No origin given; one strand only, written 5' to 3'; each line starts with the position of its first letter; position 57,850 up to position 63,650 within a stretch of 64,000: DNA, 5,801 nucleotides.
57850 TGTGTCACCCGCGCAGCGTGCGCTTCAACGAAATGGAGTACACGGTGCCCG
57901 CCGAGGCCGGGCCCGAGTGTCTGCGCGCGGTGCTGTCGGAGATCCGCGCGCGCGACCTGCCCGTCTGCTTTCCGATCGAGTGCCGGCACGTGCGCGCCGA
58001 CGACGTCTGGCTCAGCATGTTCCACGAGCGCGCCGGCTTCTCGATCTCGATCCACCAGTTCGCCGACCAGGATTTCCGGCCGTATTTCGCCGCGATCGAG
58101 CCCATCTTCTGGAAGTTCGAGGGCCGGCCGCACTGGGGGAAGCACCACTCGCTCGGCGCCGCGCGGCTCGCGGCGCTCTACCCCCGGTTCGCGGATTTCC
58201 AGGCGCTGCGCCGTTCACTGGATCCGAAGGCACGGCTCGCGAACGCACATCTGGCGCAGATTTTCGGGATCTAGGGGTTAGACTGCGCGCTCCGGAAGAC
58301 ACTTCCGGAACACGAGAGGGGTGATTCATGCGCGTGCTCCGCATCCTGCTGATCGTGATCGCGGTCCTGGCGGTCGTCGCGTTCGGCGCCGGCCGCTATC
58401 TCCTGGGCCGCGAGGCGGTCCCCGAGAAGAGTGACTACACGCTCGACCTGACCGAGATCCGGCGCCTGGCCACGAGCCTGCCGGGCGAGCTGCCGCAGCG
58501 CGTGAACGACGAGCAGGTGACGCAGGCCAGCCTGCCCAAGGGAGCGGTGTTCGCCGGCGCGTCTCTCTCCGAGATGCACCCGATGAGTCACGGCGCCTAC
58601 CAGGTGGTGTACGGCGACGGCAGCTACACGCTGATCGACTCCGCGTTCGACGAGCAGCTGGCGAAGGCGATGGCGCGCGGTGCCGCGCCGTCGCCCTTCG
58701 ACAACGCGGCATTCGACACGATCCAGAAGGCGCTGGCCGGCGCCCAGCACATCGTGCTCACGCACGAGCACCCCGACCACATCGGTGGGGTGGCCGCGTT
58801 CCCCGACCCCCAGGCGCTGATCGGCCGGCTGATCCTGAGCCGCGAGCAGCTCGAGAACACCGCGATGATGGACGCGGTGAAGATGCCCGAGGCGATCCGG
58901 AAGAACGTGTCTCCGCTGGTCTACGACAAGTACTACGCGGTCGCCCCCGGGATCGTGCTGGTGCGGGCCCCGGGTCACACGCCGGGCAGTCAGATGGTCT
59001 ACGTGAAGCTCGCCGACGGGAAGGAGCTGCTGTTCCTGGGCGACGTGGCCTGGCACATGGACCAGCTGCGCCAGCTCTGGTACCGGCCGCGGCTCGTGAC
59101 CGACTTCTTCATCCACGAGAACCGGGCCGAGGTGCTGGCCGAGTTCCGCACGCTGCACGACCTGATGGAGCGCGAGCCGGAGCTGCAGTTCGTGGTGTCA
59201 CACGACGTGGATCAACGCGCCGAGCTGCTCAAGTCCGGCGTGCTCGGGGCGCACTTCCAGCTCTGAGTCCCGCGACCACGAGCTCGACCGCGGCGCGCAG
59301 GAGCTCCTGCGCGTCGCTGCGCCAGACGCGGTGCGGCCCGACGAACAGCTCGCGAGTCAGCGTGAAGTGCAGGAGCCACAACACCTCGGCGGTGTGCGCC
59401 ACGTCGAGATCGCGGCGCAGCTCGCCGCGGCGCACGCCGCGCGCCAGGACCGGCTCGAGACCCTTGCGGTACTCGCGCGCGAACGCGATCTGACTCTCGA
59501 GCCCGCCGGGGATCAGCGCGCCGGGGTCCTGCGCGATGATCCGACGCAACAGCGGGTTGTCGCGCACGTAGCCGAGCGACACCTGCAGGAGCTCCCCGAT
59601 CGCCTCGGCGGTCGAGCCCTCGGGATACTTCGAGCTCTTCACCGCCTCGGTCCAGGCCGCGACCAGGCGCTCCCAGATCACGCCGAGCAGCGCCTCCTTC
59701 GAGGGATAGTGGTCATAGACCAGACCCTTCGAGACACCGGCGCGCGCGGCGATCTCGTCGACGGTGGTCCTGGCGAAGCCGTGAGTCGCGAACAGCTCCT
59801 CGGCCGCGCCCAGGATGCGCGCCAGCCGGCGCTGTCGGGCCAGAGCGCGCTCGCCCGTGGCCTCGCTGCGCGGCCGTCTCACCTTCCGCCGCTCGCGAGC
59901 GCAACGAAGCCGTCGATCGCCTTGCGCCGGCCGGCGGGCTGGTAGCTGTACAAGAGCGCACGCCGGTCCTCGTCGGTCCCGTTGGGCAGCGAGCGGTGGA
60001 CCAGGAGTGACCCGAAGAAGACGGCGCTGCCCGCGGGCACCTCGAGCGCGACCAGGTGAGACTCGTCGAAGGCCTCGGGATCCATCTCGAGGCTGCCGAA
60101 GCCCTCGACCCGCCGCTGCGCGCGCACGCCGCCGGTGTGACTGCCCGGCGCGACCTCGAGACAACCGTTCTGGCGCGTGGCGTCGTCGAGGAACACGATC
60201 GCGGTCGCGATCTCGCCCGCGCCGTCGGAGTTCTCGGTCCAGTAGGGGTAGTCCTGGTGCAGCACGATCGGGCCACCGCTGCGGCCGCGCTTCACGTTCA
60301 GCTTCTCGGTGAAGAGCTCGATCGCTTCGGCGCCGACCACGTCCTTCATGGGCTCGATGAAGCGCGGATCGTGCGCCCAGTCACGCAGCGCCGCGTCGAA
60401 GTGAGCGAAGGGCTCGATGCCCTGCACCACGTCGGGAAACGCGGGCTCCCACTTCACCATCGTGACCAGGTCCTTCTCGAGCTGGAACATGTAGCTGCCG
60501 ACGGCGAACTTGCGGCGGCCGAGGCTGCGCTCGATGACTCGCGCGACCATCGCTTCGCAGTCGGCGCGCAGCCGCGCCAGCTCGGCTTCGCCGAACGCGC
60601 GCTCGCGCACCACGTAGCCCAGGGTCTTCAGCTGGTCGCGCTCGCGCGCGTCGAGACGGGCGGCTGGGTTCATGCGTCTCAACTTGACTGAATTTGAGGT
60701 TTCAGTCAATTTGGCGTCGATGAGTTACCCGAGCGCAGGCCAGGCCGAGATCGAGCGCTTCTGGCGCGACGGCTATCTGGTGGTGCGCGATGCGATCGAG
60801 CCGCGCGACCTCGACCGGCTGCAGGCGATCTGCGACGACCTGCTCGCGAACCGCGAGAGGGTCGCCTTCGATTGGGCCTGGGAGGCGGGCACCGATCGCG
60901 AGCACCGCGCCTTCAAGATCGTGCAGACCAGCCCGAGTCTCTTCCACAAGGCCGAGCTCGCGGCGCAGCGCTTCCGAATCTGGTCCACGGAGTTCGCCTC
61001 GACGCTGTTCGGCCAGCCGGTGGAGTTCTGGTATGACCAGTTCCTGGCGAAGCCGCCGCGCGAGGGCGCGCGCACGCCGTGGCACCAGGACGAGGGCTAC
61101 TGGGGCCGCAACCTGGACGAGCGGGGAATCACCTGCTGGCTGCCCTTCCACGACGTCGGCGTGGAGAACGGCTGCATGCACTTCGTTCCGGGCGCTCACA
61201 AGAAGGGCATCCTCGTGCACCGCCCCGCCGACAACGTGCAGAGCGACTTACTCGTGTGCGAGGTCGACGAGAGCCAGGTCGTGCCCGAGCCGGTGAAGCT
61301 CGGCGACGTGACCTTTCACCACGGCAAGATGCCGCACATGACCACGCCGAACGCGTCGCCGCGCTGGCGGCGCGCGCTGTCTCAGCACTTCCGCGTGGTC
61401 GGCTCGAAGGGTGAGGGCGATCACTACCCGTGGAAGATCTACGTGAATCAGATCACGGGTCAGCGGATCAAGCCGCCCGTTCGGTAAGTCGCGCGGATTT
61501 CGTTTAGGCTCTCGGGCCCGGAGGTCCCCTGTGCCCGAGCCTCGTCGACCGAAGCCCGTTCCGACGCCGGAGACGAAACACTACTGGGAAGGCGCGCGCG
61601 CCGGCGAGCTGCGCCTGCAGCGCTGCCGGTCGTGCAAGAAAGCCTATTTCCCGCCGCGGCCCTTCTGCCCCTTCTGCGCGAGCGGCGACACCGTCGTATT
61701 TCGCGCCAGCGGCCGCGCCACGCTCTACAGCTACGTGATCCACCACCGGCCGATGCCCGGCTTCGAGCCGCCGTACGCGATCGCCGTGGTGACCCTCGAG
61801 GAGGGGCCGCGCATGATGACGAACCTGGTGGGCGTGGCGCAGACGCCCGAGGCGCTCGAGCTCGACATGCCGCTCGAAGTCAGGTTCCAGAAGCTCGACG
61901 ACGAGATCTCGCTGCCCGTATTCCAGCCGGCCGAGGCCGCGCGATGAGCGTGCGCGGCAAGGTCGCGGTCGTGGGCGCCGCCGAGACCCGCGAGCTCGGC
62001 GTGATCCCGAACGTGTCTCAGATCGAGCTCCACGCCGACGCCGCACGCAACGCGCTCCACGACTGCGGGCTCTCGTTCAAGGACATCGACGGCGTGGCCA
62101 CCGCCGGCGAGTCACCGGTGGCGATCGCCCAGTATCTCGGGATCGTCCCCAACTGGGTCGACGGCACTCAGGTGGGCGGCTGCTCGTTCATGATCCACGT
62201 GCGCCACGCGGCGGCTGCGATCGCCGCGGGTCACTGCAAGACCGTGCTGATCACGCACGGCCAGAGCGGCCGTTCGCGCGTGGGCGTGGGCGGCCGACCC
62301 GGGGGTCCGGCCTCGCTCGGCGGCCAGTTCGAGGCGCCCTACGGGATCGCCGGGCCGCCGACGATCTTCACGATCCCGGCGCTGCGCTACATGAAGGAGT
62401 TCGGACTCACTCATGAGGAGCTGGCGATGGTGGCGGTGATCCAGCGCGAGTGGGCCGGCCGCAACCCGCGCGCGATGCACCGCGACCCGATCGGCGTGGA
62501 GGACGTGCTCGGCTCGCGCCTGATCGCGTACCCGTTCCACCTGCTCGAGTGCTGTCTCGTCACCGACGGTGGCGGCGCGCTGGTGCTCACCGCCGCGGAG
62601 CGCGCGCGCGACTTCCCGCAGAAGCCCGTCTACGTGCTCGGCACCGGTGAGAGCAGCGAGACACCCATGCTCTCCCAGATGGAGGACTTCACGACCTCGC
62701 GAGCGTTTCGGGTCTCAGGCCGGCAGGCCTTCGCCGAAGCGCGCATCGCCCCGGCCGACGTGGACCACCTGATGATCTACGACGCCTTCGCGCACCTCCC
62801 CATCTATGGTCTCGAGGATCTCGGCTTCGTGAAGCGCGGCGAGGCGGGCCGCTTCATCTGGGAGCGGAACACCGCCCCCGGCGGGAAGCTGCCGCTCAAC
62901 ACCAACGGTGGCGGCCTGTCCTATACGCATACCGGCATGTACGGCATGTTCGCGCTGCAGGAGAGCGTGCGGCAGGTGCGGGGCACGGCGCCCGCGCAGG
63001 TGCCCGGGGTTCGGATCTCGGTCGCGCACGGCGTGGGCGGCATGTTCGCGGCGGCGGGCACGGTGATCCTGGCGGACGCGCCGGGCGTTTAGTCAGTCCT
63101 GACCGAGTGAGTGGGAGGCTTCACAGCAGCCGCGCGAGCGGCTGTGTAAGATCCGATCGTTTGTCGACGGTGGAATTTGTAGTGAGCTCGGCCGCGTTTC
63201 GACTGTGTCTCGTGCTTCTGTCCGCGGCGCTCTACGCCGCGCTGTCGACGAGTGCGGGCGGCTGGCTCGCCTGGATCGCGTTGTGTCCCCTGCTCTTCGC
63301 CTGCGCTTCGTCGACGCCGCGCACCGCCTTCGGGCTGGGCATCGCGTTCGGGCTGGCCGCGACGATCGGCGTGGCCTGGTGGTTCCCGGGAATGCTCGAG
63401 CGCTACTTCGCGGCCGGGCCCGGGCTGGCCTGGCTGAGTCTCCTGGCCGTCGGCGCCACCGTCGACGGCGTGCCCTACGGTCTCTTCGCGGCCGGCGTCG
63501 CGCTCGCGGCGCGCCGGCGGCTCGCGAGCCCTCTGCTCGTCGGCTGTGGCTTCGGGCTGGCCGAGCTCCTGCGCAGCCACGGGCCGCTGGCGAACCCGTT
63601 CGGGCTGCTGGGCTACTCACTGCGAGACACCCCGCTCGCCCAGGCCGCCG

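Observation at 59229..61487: TetR regulator, perfect palindromic operator, and two divergent PhyH-family oxygenases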

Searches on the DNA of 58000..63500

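Call 54: search_rna_families(source=window, start=58000, end=63500, threshold=evalue, max_evalue=1)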
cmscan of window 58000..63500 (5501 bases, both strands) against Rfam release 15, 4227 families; matches with E-value up to 1: 0.
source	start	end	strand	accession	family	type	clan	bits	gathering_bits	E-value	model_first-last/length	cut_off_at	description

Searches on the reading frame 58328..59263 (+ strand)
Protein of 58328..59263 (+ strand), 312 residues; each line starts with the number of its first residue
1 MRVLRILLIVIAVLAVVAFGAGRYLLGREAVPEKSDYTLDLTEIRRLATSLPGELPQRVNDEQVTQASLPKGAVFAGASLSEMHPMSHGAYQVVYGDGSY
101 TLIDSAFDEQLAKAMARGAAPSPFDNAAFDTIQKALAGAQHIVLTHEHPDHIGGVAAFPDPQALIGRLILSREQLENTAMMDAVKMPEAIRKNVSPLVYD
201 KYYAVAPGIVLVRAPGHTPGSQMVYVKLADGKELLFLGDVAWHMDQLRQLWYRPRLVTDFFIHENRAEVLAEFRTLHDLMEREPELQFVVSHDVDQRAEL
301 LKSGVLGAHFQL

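Call 6: search_protein_families(library=pfam, proteins=[window:58328-59263:+], max_evalue=0.01)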
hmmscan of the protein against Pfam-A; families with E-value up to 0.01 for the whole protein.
window:58328-59263:+ (312 aa): 2 families
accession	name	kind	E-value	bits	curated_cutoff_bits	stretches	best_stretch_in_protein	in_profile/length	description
PF00753.33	Lactamase_B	-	1.4e-10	41.9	22.7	1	93-251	10-161/196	Metallo-beta-lactamase superfamily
PF12706.13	Lactamase_B_2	-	1e-05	25.7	27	1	132-256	24-159/200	Beta-lactamase superfamily domain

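Call 18: search_protein_families(library=ncbifam, proteins=[window:58328-59263:+], max_evalue=0.001)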
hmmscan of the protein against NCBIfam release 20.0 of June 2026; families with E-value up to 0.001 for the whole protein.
window:58328-59263:+ (312 aa): 6 families
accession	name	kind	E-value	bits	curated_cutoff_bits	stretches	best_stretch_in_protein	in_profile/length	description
NF045699.1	AHLLactAiiA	equivalog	8.1e-12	44.9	375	1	139-299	96-243/251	quorum-quenching N-acyl homoserine lactonase AiiA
NF047925.1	pyridox_lacton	equivalog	2.1e-08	34.3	325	1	202-296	170-256/268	4-pyridoxolactonase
NF045700.1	AHLLactAttM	equivalog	3.1e-07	30.2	390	1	139-299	94-252/257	AttM family quorum-quenching N-acyl homoserine lactonase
NF012229.1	bla_class_B_core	domain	5.4e-06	26.6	100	1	93-226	19-138/139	metallo-beta-lactamase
NF047979.1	lactonase_AidB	equivalog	4.4e-05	22.9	360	0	201-247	168-212/271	AidB family quorum-quenching N-acyl homoserine lactonase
TIGR03413.1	GSH_gloB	equivalog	0.0002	20.8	200.8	1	130-239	35-126/248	hydroxyacylglutathione hydrolase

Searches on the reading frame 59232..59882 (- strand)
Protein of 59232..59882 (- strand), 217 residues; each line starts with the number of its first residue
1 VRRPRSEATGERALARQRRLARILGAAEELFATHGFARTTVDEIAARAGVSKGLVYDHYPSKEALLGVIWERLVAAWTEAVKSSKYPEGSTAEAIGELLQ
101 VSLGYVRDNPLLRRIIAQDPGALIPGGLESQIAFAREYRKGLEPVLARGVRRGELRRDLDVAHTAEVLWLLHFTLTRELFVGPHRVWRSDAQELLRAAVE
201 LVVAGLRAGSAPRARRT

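Call 6: search_protein_families(library=pfam, proteins=[window:59232-59882:-], max_evalue=0.01)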
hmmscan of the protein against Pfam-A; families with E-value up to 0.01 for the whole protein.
window:59232-59882:- (217 aa): 6 families
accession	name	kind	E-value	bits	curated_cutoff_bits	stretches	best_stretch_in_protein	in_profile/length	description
PF00440.29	TetR_N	-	7.5e-19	67.7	24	1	23-66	1-44/47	Bacterial regulatory proteins, tetR family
PF16859.10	TetR_C_11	-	0.00018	22.3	32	1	134-196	52-111/113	Tetracyclin repressor-like, C-terminal domain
PF04545.22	Sigma70_r4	-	0.0028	17.6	24.1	0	88-107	19-38/50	Sigma-70, region 4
PF17932.6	TetR_C_24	-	0.0031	18.2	26.4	0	89-166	2-78/114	Tetracyclin repressor-like, C-terminal domain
PF13977.11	TetR_C_6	-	0.0081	16.8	27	1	130-201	42-112/115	BetI-type transcriptional repressor, C-terminal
PF16925.10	TetR_C_13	-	0.0093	16.8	27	0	136-171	50-85/109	Tetracyclin repressor-like, C-terminal domain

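Call 17: search_solved_structures(query=window:59232-59882:-, max_evalue=0.001)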
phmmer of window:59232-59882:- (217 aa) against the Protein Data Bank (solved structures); distinct sequences matched with E-value up to 0.001: 133 (the best 60 are shown).
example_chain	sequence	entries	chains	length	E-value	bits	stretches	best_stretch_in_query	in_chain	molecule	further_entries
6srn_A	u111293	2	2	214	2.4e-14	56.9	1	19-202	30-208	TetR family transcriptional regulator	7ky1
3vpr_A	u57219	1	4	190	5.9e-12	49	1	22-211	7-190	Transcriptional regulator, TetR family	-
4uds_A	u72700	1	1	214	6.7e-11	45.6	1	16-197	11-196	MBDR REGULATOR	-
3ang_C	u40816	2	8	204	6.7e-11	45.6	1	13-208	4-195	Transcriptional repressor, TetR family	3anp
4g12_A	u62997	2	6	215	6.8e-11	45.6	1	5-139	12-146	Probable transcriptional regulatory protein (Probably TETR-FAMILY)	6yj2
3loc_A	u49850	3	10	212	1.1e-10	44.9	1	7-169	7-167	HTH-type transcriptional regulator rutR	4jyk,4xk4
6z1b_A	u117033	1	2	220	1.2e-10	44.8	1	7-169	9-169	HTH-type transcriptional regulator RutR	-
6azh_A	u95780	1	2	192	1.6e-10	44.4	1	18-167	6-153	TetR family transcriptional regulator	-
8svd_A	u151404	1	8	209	1.8e-10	44.2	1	21-168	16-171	DarR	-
8sua_A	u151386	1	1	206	1.8e-10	44.2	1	21-168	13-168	DarR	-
1ui5_A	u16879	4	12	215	2.7e-10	43.6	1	13-168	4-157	A-factor receptor homolog | CprB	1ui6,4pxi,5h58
4x1e_A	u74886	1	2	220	3.5e-10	43.2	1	7-122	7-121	HTH-type transcriptional regulator RutR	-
8sv6_A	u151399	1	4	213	8.4e-10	42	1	21-87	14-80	Fatty acid metabolism regulator protein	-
3dcf_A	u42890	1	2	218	1e-09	41.7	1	17-180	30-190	transcriptional regulator of the TetR/AcrR family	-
2xdn_A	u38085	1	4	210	1.3e-09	41.4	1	17-178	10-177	HTH-TYPE TRANSCRIPTIONAL REGULATOR TTGR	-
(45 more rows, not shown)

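Call 18: search_protein_families(library=ncbifam, proteins=[window:59232-59882:-], max_evalue=0.001)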
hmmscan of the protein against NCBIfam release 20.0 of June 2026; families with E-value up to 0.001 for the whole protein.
window:59232-59882:- (217 aa): 21 families
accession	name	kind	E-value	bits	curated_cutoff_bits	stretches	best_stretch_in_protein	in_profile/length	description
NF041196.1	ScbR_bind_reg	equivalog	2.2e-19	70.4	150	1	21-168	9-154/191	ScbR family autoregulator-binding transcription factor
NF050111.1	TransRegSACE7040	equivalog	6.4e-14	52.3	250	1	19-138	2-121/186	SACE_7040 family transcriptional regulator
TIGR03613.1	RutR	equivalog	2.5e-12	47.1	368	1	15-117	5-106/202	pyrimidine utilization regulatory protein R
NF011584.0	PRK15008.1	equivalog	5.2e-12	46.1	230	1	7-116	7-115/212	HTH-type transcriptional regulator RutR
NF053731.1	TransRegFasRMycb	equivalog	1.6e-11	44.4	330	1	13-82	6-75/199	HTH-type transcriptional activator FasR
NF053878.1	FATransRegFadRBac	equivalog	3.2e-10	40.1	200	1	19-163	4-148/190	fatty acid metabolism transcriptional regulator FadR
NF051852.1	efflux_TF_MtrR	exception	5.6e-10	39.4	280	1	21-84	13-76/205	multidrug efflux system transcriptional repressor MtrR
NF053516.1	TranRepPrsAVib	equivalog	6.8e-10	39.1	300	1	16-82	4-70/208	TetR family transcriptional repressor PsrA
NF007949.0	PRK10668.1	equivalog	2.9e-09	36.7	271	1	21-87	14-82/216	multidrug efflux transporter transcriptional repressor AcrR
TIGR03968.1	mycofact_TetR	equivalog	4.4e-09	36.2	224.9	1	21-66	12-57/190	mycofactocin system transcriptional regulator MftR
NF037937.1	septum_RefZ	equivalog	8.8e-09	35.5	180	1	22-117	3-100/195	forespore capture DNA-binding protein RefZ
NF007430.0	PRK09975.1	equivalog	1.5e-08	34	274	1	22-75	15-68/220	acrEF/envCD operon transcriptional regulator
TIGR03384.1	betaine_BetI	equivalog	6.3e-08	32.5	201.3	1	18-98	8-88/189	choline-binding transcriptional repressor BetI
NF007015.0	PRK09480.1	equivalog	1.1e-07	31.7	120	1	16-119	8-111/197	nucleoid occlusion factor SlmA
NF011572.0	PRK14996.1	equivalog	6e-07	29.5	144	1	14-83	4-73/192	TetR family transcriptional regulator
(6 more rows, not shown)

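Call 25: find_related_loci(query=A2, collection=metagenome_contigs, flank=4000)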
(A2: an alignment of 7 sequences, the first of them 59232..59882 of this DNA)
Query A2 (217 aa) in metagenome_contigs; peptide patterns used: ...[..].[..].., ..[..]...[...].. (x = any residue, [..] = any of these).
600 stretches matched a pattern (row limit reached: there are more); 520 encode a relative of the query (tblastn E <= 1e-3); the best 80 are kept; 80 distinct loci.
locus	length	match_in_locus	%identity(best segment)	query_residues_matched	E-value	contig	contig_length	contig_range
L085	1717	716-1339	71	1-208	3e-99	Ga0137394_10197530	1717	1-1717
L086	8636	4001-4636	69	1-213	5e-92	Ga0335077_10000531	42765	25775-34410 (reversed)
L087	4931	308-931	63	2-208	3e-77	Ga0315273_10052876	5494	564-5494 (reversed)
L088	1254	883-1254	81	1-124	6e-64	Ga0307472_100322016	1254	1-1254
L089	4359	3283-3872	73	10-206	4e-75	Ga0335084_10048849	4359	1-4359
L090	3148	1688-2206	34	1-168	2e-16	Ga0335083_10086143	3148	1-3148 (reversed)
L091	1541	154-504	38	22-148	2e-15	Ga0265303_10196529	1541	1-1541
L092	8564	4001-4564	30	23-207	3e-14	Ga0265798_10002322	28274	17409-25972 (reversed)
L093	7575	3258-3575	40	1-109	1e-13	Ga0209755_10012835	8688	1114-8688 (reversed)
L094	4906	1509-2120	26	2-210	3e-13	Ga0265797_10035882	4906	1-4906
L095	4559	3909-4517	27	23-217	1e-12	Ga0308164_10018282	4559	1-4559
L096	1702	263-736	31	23-177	2e-12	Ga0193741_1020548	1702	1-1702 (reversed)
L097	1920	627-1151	31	21-198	4e-12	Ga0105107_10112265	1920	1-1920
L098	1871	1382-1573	50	12-75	5e-12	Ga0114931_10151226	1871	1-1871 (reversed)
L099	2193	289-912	26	22-216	9e-12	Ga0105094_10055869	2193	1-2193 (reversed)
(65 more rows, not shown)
